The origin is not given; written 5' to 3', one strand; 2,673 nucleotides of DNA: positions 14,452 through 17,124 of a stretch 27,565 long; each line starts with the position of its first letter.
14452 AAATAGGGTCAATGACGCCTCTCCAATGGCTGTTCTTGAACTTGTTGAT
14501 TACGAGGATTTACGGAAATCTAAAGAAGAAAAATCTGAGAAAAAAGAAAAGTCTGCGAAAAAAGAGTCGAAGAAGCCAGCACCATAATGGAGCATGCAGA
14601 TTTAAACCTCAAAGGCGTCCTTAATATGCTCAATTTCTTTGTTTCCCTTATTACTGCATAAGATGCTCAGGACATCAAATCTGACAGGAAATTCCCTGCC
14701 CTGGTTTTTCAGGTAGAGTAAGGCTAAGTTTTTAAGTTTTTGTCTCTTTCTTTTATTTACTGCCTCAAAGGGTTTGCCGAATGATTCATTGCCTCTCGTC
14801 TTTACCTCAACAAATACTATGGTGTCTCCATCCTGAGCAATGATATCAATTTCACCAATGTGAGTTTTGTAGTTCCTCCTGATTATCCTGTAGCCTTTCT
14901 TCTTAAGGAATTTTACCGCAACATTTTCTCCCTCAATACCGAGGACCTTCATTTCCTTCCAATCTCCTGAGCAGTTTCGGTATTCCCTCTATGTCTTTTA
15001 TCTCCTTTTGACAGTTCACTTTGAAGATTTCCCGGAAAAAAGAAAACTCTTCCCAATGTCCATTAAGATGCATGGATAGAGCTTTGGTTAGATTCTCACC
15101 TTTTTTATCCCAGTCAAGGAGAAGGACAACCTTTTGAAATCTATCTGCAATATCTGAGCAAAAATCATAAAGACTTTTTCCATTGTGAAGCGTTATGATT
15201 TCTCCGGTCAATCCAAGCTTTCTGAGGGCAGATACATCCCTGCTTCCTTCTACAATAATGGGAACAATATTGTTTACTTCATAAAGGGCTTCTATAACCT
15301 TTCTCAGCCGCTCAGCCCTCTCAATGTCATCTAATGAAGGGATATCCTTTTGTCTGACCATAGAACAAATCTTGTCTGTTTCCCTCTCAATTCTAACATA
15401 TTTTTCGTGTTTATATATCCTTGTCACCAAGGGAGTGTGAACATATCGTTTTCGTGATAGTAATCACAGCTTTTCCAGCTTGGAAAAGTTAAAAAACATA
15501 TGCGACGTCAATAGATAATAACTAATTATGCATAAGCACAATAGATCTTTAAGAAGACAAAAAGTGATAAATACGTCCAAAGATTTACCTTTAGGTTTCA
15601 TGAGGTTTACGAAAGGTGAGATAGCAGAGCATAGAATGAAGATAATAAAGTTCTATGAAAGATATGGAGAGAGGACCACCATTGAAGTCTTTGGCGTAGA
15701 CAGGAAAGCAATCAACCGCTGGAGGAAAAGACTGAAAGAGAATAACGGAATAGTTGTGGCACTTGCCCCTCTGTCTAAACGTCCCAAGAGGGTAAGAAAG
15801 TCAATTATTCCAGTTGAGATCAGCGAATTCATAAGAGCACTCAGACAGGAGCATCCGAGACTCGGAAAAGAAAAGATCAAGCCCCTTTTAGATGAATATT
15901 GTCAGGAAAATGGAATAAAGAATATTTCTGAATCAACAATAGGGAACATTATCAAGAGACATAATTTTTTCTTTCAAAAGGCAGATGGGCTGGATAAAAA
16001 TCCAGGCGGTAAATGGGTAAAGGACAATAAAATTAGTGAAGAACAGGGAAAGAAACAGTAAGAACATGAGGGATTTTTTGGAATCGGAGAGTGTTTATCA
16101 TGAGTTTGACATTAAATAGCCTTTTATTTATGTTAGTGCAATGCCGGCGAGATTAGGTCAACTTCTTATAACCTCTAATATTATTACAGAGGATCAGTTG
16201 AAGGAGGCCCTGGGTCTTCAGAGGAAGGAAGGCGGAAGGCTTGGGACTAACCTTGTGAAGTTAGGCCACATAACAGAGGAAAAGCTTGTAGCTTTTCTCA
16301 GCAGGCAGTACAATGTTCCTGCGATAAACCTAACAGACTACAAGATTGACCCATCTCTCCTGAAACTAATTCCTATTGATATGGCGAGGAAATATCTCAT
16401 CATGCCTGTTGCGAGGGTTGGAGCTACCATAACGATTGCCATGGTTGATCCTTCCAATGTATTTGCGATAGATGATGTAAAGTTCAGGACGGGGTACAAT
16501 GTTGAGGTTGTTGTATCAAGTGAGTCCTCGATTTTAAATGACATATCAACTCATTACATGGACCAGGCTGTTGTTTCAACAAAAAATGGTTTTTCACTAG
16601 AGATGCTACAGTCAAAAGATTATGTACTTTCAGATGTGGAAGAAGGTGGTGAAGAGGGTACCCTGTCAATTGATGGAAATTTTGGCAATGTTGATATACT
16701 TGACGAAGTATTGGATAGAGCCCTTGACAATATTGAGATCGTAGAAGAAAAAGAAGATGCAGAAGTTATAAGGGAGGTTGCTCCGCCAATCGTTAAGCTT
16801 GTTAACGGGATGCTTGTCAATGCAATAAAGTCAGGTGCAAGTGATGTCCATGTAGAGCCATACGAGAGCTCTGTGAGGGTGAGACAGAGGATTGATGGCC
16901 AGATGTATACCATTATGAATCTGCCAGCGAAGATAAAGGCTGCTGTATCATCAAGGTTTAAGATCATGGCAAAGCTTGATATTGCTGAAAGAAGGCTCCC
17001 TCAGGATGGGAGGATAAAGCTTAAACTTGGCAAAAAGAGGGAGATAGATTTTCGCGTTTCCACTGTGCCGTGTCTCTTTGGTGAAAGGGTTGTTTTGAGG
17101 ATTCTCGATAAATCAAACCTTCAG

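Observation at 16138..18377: Tandem pilB pair: identical c-di-GMP sensor block, diverged motor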

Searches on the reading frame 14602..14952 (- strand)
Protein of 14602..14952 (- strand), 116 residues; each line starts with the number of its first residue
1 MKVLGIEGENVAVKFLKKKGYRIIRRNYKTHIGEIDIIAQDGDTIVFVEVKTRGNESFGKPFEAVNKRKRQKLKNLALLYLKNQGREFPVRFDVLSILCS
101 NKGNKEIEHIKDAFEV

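Call 5: search_protein_families(library=pfam, proteins=[window:14602-14952:-])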
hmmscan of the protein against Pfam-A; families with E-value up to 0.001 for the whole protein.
window:14602-14952:- (116 aa): 3 families
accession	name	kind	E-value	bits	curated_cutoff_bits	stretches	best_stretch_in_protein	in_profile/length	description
PF02021.23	UPF0102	-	7.8e-30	103.5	23.6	1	8-97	1-80/80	Uncharacterised protein family UPF0102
PF01939.22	NucS_C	-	1.4e-07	32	24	1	16-55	15-55/124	Endonuclease NucS C-terminal domain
PF08378.17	NERD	-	4.3e-07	30.9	22.1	1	5-71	2-75/111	Nuclease-related domain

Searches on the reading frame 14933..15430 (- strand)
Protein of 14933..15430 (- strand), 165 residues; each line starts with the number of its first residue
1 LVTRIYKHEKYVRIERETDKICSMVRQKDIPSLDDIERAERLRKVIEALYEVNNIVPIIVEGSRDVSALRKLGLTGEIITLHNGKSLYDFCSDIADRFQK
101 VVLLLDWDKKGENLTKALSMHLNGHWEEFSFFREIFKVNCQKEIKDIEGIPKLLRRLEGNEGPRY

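Call 5: search_protein_families(library=pfam, proteins=[window:14933-15430:-])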
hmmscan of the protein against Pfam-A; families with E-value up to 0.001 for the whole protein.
window:14933-15430:- (165 aa): 2 families
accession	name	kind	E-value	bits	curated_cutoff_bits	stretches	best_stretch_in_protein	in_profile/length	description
PF01751.28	Toprim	-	5e-06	27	23.1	1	58-122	3-80/96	Toprim domain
PF13155.12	Toprim_2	-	0.00052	20.8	22.1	1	58-123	1-67/88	Toprim-like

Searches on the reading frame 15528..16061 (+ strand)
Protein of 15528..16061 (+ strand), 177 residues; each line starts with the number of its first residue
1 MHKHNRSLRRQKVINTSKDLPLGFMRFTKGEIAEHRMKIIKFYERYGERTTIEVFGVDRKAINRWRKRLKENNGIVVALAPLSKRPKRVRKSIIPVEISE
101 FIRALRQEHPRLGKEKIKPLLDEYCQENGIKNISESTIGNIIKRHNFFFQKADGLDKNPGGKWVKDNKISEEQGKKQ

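Call 5: search_protein_families(library=pfam, proteins=[window:15528-16061:+])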
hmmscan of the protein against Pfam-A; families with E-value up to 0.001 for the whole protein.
window:15528-16061:+ (177 aa): 3 families
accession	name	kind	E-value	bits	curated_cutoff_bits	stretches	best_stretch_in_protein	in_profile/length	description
PF13565.12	HTH_32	-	7.8e-11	42.8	33.7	1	62-141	2-72/73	Homeodomain-like domain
PF13518.12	HTH_28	-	5.4e-06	26.8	25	1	36-87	2-52/52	Helix-turn-helix domain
PF13384.12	HTH_23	-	7.5e-06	26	24.6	0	35-74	6-45/50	Homeodomain-like domain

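Call 53: search_protein_families(library=ncbifam, proteins=[window:15528-16061:+])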
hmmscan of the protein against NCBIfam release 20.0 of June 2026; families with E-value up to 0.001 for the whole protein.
window:15528-16061:+ (177 aa): 3 families
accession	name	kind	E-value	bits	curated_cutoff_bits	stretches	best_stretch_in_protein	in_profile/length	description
NF033577.2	transpos_IS481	equivalog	3.4e-13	49.7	224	1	35-148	1-108/284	IS481 family transposase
NF033545.0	transpos_IS630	equivalog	1.1e-09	38.2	100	1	36-153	2-116/299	IS630 family transposase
NF033516.0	transpos_IS3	equivalog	4.7e-06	26.1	160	1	26-147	86-180/369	IS3 family transposase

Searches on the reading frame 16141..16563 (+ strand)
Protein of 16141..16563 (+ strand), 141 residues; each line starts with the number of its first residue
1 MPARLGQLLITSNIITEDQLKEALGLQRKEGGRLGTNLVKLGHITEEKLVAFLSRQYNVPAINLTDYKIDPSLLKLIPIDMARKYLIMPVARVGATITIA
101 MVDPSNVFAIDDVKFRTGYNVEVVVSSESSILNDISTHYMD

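Call 35: search_solved_structures(query=window:16141-16563:+, max_evalue=0.01, show_alignments=3)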
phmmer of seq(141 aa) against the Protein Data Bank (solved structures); distinct sequences matched with E-value up to 0.01: 16.
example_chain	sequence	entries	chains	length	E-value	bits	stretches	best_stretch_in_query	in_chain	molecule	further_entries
5zfr_A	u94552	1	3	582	1.5e-45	157.6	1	3-139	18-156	Type IV pilus biogenesis ATPase PilB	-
3jc8_Ba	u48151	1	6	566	2e-43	150.7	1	1-140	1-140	Type IV-A pilus assembly ATPase PilB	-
6olj_C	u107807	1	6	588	1.8e-42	147.6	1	3-139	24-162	Type IV pilus biogenesis ATPase PilB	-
5tsg_B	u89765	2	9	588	1.8e-42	147.6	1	3-139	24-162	Type IV pilus biogenesis ATPase PilB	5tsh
6f8l_G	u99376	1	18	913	8.7e-40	138.9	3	4-133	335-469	Type IV pilus assembly protein PilF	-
5htl_A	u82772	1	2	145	2.1e-21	79.5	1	3-138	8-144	MSHA biogenesis protein MshE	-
6ejf_G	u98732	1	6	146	3.1e-16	62.8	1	4-133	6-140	Type IV pilus assembly protein PilF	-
9g1w_A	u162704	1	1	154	1.1e-14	57.8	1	4-140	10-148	Type IV pilus assembly ATPase PilB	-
7lko_B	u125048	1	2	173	4.6e-07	33.2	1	44-132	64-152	Pilus biogenesis protein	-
8pfa_A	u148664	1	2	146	1.4e-06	31.6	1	3-111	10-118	c-di-GMP binding domain of the ATPase enzyme PilF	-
6ejf_J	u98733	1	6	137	2.5e-06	30.8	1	4-111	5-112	Type IV pilus assembly protein PilF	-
8pdk_A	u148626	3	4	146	3.1e-06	30.5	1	4-111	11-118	c-di-GMP binding domain of the ATPase enzyme PilF | ATP-binding motif-containing protein pilF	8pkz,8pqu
7lkm_A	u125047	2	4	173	5.9e-06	29.6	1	44-132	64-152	Pilus biogenesis protein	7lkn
8pe0_A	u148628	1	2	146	7.2e-06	29.3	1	5-111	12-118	c-di-GMP binding domain of the ATPase enzyme PilF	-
9gl5_A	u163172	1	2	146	8.3e-06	29.1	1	4-111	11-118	ATP-binding motif-containing protein pilF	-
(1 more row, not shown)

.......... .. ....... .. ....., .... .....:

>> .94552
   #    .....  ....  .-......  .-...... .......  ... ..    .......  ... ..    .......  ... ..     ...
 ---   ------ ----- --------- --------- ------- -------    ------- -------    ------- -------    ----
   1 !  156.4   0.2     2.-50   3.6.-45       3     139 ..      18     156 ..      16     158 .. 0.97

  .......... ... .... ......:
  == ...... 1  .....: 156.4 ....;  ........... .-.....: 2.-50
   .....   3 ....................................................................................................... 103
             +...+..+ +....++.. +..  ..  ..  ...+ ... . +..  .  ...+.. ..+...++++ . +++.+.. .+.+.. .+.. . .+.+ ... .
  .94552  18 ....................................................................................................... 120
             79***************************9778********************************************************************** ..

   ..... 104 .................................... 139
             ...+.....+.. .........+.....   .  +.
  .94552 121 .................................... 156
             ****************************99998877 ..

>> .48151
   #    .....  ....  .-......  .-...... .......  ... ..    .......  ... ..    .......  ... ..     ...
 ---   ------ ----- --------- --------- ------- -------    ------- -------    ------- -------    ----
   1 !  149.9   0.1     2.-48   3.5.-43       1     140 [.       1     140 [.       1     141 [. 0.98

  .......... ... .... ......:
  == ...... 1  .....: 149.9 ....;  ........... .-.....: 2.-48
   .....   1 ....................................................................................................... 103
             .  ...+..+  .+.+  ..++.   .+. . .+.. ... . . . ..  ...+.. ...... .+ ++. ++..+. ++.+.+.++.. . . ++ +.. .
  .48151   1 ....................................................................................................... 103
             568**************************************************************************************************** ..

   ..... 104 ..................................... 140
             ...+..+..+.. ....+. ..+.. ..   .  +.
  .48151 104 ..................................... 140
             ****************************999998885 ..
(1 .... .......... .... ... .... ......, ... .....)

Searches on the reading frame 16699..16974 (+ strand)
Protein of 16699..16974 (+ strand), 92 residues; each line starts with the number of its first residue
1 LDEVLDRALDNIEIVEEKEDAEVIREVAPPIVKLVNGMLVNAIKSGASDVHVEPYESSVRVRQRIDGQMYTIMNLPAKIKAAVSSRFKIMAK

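Call 26: find_related_loci(query=A1, collection=metagenome_contigs, flank=4500)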
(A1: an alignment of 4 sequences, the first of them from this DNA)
Query A1 (92 aa) in metagenome_contigs; peptide patterns used: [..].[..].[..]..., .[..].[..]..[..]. (x = any residue, [..] = any of these).
600 stretches matched a pattern (row limit reached: there are more); 507 encode a relative of the query (tblastn E <= 1e-3); the best 80 are kept; 80 distinct loci.
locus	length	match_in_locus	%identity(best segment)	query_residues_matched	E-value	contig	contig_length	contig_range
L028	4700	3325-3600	66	1-92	2e-41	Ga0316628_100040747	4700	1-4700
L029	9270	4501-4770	70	1-91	3e-40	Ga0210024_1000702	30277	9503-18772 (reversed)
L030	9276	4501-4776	67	1-92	4e-40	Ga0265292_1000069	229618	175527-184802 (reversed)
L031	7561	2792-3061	68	1-91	1e-37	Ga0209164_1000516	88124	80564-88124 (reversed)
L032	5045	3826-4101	67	1-91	2e-37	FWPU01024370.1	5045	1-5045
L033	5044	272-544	64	1-92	7e-35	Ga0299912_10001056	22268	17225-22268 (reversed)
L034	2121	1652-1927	57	1-92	1e-31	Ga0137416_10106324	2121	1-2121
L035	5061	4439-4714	57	1-92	1e-31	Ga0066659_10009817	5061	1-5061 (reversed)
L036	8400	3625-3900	52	1-92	3e-26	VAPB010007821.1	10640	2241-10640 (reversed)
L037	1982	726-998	49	1-91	3e-26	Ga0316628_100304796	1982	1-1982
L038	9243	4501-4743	53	11-91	3e-25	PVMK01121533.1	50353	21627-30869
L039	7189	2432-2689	49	10-92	2e-24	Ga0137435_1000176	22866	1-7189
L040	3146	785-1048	49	10-92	3e-24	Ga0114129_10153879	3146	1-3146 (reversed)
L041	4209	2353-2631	52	1-91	3e-24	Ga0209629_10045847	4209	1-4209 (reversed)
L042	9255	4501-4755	53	10-92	4e-24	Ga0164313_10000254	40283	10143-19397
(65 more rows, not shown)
